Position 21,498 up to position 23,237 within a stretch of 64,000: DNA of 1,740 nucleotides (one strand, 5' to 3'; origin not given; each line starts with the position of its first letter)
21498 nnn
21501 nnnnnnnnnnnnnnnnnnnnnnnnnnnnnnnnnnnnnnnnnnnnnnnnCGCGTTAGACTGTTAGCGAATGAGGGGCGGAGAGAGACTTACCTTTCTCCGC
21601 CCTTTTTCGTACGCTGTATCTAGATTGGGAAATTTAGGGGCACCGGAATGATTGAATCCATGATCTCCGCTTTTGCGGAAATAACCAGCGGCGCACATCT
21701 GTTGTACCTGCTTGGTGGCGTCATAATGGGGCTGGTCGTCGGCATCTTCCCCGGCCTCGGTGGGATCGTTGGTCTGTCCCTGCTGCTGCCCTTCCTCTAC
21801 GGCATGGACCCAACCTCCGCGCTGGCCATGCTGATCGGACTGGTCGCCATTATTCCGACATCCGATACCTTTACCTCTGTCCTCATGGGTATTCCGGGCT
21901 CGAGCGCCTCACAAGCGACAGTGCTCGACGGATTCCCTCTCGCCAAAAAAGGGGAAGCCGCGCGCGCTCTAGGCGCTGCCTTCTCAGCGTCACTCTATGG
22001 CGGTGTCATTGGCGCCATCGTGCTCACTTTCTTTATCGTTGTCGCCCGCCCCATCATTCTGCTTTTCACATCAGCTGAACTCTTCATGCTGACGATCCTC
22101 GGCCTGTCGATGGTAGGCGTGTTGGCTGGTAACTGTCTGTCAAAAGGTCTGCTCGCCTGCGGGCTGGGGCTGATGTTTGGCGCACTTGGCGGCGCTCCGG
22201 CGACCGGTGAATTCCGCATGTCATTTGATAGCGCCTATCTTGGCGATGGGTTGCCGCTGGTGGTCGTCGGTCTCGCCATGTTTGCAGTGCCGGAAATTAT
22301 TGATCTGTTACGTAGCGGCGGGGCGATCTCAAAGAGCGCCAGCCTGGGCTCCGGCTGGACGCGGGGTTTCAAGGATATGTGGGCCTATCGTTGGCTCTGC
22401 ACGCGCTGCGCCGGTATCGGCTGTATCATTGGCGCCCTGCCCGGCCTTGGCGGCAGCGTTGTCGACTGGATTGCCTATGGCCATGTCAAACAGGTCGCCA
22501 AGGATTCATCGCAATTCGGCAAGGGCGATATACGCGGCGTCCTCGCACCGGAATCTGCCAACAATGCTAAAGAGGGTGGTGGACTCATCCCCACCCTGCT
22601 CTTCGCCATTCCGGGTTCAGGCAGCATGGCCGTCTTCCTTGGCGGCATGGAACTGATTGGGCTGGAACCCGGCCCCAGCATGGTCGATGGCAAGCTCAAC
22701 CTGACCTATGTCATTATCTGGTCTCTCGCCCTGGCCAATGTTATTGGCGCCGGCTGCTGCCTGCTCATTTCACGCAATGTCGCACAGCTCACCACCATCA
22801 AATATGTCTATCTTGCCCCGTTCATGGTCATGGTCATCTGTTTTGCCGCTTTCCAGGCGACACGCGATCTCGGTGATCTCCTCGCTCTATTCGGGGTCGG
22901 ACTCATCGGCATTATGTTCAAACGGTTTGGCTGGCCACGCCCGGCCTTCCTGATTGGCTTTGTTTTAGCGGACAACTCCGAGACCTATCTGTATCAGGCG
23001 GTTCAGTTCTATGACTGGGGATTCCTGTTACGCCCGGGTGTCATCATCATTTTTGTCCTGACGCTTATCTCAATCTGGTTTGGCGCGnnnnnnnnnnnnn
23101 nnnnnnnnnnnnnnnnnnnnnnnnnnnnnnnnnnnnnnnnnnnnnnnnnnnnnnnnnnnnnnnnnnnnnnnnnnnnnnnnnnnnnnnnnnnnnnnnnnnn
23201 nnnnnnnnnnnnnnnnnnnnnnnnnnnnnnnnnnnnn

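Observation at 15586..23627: Tricarboxylate-type catabolic island: TcuA-like flavoprotein, LysR, PrpF-family isomerase, TctC-like binding protein, and a TctA with a fused TctB-like tail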

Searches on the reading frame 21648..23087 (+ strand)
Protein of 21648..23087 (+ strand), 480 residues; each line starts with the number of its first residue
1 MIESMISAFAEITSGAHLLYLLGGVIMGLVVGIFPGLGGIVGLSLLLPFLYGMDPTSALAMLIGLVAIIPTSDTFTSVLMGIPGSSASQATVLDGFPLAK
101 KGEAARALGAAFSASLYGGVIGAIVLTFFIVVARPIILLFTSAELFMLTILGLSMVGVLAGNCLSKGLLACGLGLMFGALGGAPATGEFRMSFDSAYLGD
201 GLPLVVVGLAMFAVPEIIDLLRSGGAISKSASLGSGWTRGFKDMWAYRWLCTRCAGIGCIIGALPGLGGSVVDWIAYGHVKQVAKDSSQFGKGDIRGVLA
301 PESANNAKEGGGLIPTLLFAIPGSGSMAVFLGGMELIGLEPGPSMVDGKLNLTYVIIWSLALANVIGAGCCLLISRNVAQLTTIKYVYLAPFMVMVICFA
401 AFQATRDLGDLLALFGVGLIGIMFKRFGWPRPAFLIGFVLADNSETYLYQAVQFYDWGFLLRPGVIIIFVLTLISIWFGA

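Call 30: search_dna_similar(query=window:21648-23087:+, collection=plasmids, mode=protein, max_evalue=1e-10, max_rows=30, rows=spread)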
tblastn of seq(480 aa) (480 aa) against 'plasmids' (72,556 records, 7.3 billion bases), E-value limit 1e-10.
Records with a match: 799; places in all: 1317; records where one place covers at least 80% of the query: 760.
Best place of each record, by identity: 60-80% 51; <60% 748.
By first word of the organism name: Sinorhizobium 119; Pseudosulfitobacter 89; Rhizobium 61; Agrobacterium 54; Paracoccus 39; Azospirillum 36; Phaeobacter 27; Sulfitobacter 26; Shinella 20; Ensifer 15; and 127 more.
By predicted mobility (MOB-suite, as given by PLSDB): non-mobilizable 532; conjugative 169; mobilizable 98.
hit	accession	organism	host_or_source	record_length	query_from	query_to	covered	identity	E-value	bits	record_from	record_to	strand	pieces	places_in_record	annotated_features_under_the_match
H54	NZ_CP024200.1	Thalassospira marina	-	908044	1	479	100%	74.7%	1e-178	563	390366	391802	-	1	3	tripartite tricarboxylate transporter permease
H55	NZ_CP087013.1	Pseudosulfitobacter pseudonitzschiae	Mediolabrus comicus,The surface ...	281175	33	459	89%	62.4%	5e-133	431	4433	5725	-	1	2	tripartite tricarboxylate transporter permease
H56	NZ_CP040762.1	Paracoccus liaowanqingii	Tibetan antelope,cell culture,feces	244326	48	476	89%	54.4%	6e-119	390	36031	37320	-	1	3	tripartite tricarboxylate transporter permease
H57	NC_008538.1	Arthrobacter sp. FB24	-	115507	48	480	90%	38.1%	5e-66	237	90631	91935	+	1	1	tripartite tricarboxylate transporter permease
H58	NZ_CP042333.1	Bosea sp. F3-2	soybean,soil sample,rhizosphere soil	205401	48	475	89%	32.3%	2e-28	127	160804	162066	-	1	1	tripartite tricarboxylate transporter permease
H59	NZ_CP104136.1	Sinorhizobium sp. C101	Phaseolus vulgaris,cell ...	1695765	5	452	93%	30.4%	3e-33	141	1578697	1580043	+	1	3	record has no annotation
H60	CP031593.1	Paracoccaceae bacterium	Isolate culture,marine surface water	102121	48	475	89%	31.7%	3e-33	141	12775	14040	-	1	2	Tripartite tricarboxylate transporter TctA family protein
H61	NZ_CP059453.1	Azospirillum brasilense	Prokaryotes,soil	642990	48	463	87%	32.5%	7e-40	161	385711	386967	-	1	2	tripartite tricarboxylate transporter permease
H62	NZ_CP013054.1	Sinorhizobium americanum CCGM7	Phaseolus vulgaris,root nodules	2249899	5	426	88%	31.5%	2e-28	127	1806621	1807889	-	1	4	none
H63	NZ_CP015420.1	Rhodovulum sulfidophilum DSM 1374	cell culture,marine mud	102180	48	478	90%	30.3%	1e-32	139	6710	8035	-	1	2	tripartite tricarboxylate transporter permease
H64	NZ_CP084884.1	Natrinema zhouii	pure culture,Salt mine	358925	48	461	86%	31.3%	2e-41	165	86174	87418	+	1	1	tripartite tricarboxylate transporter permease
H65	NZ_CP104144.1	Rhizobium sullae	Sulla coronaria,cell culture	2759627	48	476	89%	30.1%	2e-27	124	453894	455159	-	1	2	record has no annotation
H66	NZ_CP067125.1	Paracoccus alcaliphilus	whole organism,soil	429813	48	463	87%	30.8%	2e-37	153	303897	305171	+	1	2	tripartite tricarboxylate transporter permease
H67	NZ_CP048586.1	Agrobacterium pusense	walnut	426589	48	452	84%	31.4%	3e-29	129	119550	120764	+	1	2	tripartite tricarboxylate transporter permease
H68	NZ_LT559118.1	Nonomuraea gerenzanensis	-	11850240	48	474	89%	29.7%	1e-33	142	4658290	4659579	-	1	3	none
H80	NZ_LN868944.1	Salmonella enterica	Homo sapiens,feces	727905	76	456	79%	30.5%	8e-34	143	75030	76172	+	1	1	tripartite tricarboxylate transporter permease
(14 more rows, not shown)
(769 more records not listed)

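Call 31: get_annotated_region(hit=H80, flank=2500)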
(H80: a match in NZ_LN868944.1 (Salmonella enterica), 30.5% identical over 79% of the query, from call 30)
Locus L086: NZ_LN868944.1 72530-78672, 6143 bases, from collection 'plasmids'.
description: Salmonella enterica subsp. enterica serovar Senftenberg strain NCTC10384 plasmid 2, complete sequence
organism: Salmonella enterica (NCBI taxid 28150)
taxonomy: Bacteria; Pseudomonadota; Gammaproteobacteria; Enterobacterales; Enterobacteriaceae; Salmonella; Salmonella enterica
host: -; source: Homo sapiens,feces; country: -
typing (MOB-suite, as given by PLSDB): non-mobilizable
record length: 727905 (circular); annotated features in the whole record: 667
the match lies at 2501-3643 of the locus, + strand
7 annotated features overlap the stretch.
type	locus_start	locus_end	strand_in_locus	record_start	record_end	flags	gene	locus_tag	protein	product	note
CDS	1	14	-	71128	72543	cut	-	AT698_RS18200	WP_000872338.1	sensor histidine kinase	GO:0007165 - signal transduction [Evidence IEA]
CDS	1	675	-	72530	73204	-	tctD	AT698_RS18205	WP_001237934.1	transcriptional regulator TctD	-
CDS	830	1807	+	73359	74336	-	-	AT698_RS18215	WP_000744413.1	tripartite tricarboxylate transporter substrate binding protein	-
CDS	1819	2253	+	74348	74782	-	-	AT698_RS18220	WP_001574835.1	tripartite tricarboxylate transporter TctB family protein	-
CDS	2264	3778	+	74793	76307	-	-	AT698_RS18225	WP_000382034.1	tripartite tricarboxylate transporter permease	-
CDS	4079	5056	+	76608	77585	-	glaH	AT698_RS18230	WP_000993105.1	glutarate dioxygenase GlaH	-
CDS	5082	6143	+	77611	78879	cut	lhgO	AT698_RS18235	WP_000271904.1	L-2-hydroxyglutarate oxidase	-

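Call 32: get_annotated_region(hit=H56, flank=4000)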
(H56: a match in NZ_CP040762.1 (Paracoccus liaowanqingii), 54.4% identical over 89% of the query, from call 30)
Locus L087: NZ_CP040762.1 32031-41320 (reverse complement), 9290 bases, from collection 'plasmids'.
description: Paracoccus liaowanqingii strain 2251 plasmid unnamed2, complete sequence
organism: Paracoccus liaowanqingii (NCBI taxid 2560053)
taxonomy: Bacteria; Pseudomonadota; Alphaproteobacteria; Rhodobacterales; Paracoccaceae; Paracoccus; Paracoccus liaowanqingii
host: -; source: Tibetan antelope,cell culture,feces; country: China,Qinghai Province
typing (MOB-suite, as given by PLSDB): non-mobilizable
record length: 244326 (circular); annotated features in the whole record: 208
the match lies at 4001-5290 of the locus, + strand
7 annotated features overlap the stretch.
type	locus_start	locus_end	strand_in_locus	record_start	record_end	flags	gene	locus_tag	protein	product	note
CDS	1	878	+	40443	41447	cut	-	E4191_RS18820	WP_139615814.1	site-specific integrase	GO:0015074 - DNA integration [Evidence IEA]; GO:0006310 - DNA recombination [Evidence IEA]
CDS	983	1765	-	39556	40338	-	-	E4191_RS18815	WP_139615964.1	ArdC-like ssDNA-binding domain-containing protein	-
CDS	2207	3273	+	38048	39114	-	-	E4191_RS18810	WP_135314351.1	IS630 family transposase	-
CDS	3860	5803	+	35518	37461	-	-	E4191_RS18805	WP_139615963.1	tripartite tricarboxylate transporter permease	-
CDS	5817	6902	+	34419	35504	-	-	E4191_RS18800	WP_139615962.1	tricarboxylate transporter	-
CDS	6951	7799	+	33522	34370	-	-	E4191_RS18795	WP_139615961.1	alpha/beta hydrolase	-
CDS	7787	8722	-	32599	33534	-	-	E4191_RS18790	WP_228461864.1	LysR substrate-binding domain-containing protein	-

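Call 33: get_annotated_region(hit=H57, flank=4000)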
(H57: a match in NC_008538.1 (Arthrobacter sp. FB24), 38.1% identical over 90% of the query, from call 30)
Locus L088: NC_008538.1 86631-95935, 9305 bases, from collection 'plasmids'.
description: Arthrobacter sp. FB24 plasmid 2, complete sequence
organism: Arthrobacter sp. FB24 (NCBI taxid 290399)
taxonomy: Bacteria; Actinomycetota; Actinomycetes; Micrococcales; Micrococcaceae; Arthrobacter; Arthrobacter sp. FB24
host: -; source: -; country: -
typing (MOB-suite, as given by PLSDB): conjugative; relaxase MOBP; mating-pair formation MPF_T
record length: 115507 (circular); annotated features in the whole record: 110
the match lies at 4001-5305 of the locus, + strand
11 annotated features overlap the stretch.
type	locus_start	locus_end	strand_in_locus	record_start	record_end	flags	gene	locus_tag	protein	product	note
CDS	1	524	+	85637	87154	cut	-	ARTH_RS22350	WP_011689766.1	SRPBCC family protein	GO:0044237 - cellular metabolic process [Evidence IEA]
CDS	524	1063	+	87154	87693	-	-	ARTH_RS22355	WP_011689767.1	3-phenylpropionate/cinnamic acid dioxygenase subunit beta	GO:0019380 - 3-phenylpropionate catabolic process [Evidence IEA]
CDS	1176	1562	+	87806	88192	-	-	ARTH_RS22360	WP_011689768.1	helix-turn-helix domain-containing protein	GO:0006355 - regulation of DNA-templated transcription [Evidence IEA]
CDS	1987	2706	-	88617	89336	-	-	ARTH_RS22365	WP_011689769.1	class II aldolase/adducin family protein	-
CDS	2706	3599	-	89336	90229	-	-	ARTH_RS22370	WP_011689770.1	NAD(P)-dependent oxidoreductase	-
CDS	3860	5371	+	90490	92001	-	-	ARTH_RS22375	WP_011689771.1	tripartite tricarboxylate transporter permease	-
CDS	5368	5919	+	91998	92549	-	-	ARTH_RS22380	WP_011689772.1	tripartite tricarboxylate transporter TctB family protein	-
CDS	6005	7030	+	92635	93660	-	-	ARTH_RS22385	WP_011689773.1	tripartite tricarboxylate transporter substrate-binding protein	-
CDS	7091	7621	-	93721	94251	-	-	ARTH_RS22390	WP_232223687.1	hypothetical protein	-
CDS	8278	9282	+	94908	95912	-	-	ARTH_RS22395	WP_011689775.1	ABC transporter substrate-binding protein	-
CDS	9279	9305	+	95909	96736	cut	-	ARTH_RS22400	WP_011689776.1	ABC transporter ATP-binding protein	GO:0006810 - transport [Evidence IEA]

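Call 38: search_protein_families(library=ncbifam, proteins=[L088:5368-5919:+, L086:830-1807:+], max_evalue=0.00001)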
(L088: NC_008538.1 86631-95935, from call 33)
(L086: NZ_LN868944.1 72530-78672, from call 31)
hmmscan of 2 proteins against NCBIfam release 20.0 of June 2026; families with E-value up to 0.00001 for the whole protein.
L088:5368-5919:+ (183 aa): 0 families

L086:830-1807:+ (325 aa): 0 families

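Call 88: search_protein_families(library=pfam, proteins=[L088:5368-5919:+, L086:1819-2253:+, L087:5360-5803:+], max_evalue=0.1)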
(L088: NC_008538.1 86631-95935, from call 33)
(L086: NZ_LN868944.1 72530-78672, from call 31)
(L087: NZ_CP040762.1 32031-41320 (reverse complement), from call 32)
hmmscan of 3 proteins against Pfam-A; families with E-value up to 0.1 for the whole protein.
L088:5368-5919:+ (183 aa): 1 family
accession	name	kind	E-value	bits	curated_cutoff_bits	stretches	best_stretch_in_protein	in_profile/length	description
PF07331.16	TctB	-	4.2e-12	46.8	29.1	1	29-176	2-137/137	Tripartite tricarboxylate transporter TctB family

L086:1819-2253:+ (144 aa): 1 family
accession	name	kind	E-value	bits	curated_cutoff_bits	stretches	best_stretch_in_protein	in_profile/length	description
PF07331.16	TctB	-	7.8e-22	78.4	29.1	1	6-138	2-137/137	Tripartite tricarboxylate transporter TctB family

L087:5360-5803:+ (147 aa): 1 family
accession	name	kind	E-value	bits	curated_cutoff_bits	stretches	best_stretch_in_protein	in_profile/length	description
PF07331.16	TctB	-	1.1e-06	29.3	29.1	1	9-128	5-127/137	Tripartite tricarboxylate transporter TctB family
